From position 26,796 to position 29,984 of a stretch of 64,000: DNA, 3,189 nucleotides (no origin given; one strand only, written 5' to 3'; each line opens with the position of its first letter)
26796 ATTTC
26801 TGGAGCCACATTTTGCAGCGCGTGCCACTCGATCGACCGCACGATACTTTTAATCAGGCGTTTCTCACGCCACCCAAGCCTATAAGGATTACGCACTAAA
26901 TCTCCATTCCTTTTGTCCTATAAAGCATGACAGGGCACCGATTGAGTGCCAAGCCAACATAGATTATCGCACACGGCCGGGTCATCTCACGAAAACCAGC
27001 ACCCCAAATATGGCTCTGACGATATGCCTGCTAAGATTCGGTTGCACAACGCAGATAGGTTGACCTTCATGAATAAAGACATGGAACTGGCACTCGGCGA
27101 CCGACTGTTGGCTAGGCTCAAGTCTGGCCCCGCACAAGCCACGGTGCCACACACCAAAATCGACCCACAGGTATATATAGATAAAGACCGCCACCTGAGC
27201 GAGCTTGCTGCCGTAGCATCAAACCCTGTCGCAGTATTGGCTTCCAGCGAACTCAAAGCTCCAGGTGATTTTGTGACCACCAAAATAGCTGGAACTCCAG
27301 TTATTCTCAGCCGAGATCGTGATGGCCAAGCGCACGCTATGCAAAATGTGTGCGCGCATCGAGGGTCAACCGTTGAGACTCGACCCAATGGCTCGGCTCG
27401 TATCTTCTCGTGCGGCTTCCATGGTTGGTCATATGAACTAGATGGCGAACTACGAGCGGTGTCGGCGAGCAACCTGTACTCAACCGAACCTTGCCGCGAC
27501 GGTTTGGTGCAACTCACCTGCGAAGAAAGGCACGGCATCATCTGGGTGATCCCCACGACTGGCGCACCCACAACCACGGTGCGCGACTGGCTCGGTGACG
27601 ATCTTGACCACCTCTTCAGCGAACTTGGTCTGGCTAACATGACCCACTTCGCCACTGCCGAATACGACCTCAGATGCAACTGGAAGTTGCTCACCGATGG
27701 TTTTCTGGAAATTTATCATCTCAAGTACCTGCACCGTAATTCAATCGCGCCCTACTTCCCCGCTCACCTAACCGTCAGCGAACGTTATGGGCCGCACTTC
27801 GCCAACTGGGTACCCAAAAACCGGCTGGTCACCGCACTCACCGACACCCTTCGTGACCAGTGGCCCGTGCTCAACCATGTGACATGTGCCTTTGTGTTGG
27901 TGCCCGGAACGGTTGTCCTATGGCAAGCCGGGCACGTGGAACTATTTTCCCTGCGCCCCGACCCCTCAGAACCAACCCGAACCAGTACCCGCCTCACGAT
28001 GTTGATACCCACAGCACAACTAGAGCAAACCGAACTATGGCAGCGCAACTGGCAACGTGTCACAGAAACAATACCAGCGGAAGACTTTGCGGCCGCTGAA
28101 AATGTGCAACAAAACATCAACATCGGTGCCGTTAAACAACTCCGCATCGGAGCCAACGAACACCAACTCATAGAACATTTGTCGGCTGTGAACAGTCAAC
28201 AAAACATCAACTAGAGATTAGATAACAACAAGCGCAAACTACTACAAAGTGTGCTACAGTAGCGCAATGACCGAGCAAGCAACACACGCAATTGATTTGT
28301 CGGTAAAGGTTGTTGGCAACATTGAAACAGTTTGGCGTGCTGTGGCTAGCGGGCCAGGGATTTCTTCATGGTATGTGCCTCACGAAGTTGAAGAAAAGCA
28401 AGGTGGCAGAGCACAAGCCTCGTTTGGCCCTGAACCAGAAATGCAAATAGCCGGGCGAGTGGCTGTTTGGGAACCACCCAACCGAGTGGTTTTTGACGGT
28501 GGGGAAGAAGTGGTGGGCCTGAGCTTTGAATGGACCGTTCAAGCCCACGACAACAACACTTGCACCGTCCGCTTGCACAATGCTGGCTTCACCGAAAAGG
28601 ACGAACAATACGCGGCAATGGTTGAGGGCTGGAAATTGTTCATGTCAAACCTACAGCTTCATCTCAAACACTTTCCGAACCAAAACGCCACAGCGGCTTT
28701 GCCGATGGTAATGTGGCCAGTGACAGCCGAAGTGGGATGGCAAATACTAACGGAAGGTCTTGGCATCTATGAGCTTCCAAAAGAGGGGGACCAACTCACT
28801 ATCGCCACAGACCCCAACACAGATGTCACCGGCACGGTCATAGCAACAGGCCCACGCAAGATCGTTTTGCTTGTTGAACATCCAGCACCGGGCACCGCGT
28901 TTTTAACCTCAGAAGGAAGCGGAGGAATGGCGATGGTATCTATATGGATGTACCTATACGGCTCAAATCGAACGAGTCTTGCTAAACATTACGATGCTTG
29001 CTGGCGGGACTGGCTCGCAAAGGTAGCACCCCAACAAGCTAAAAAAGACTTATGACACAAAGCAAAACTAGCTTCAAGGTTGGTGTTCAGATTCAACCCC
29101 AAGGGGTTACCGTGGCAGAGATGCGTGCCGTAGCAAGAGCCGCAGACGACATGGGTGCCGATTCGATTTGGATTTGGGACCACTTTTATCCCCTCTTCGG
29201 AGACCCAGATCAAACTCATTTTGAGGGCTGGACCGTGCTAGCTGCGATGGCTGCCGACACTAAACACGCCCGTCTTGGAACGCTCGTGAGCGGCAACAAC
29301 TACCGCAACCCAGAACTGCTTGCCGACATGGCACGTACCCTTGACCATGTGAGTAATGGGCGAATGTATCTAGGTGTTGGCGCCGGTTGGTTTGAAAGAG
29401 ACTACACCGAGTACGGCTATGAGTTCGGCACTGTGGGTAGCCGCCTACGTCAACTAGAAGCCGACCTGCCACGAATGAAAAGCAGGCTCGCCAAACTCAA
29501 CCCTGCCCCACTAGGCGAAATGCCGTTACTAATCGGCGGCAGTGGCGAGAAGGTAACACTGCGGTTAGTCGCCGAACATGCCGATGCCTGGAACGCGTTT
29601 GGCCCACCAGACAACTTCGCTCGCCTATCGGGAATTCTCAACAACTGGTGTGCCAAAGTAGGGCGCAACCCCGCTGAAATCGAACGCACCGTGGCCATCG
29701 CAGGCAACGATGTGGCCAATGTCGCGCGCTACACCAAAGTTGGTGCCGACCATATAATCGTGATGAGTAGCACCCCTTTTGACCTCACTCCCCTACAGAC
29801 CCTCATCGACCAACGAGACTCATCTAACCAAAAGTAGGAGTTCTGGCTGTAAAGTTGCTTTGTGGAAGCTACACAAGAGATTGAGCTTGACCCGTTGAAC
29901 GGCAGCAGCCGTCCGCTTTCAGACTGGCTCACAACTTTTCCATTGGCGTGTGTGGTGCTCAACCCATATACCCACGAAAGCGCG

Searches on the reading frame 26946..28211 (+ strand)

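Call 8: search_protein_families(library=pfam, proteins=[window:26946-28211:+], max_evalue=0.01)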
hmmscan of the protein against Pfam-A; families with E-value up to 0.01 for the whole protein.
window:26946-28211:+ (422 aa): 3 families
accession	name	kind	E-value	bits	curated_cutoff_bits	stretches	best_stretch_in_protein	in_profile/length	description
PF00848.25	Ring_hydroxyl_A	-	5e-22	79.3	24.9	1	230-408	2-195/208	Ring hydroxylating alpha subunit (catalytic domain)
PF00355.32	Rieske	-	2.8e-17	62.8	20.3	1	94-174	2-80/88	Rieske [2Fe-2S] domain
PF19112.6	VanA_C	-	0.0012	19.5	23.5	1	243-391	2-162/193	Vanillate O-demethylase oxygenase C-terminal domain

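Call 9: search_protein_families(library=padloc, proteins=[window:26946-28211:+], max_evalue=0.001)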
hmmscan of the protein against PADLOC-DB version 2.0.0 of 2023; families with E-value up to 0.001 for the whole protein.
window:26946-28211:+ (422 aa): 0 families

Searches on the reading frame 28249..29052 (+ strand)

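Call 8: search_protein_families(library=pfam, proteins=[window:28249-29052:+], max_evalue=0.01)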
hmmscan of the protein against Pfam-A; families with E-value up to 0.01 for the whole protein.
window:28249-29052:+ (268 aa): 2 families
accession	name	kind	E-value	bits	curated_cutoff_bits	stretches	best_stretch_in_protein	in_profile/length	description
PF08327.17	AHSA1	-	1.9e-08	35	22.1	1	25-139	4-124/125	Activator of Hsp90 ATPase homolog 1-like protein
PF10604.15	Polyketide_cyc2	-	0.00057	20.6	27.4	1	14-110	3-105/142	Polyketide cyclase / dehydrase and lipid transport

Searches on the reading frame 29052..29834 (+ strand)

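Call 8: search_protein_families(library=pfam, proteins=[window:29052-29834:+], max_evalue=0.01)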
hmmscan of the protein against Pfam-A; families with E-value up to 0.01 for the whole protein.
window:29052-29834:+ (261 aa): 3 families
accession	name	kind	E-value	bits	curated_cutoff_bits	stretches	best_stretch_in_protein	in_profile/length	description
PF00296.26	Bac_luciferase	-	5.9e-31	108.4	27.9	1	6-216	7-226/314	Luciferase-like monooxygenase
PF02120.21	Flg_hook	-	0.004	17.4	29.8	0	148-182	18-52/85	Flagellar hook-length control protein FliK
PF12244.13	DUF3606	-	0.0092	16.2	24.3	0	198-227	23-52/54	Protein of unknown function (DUF3606)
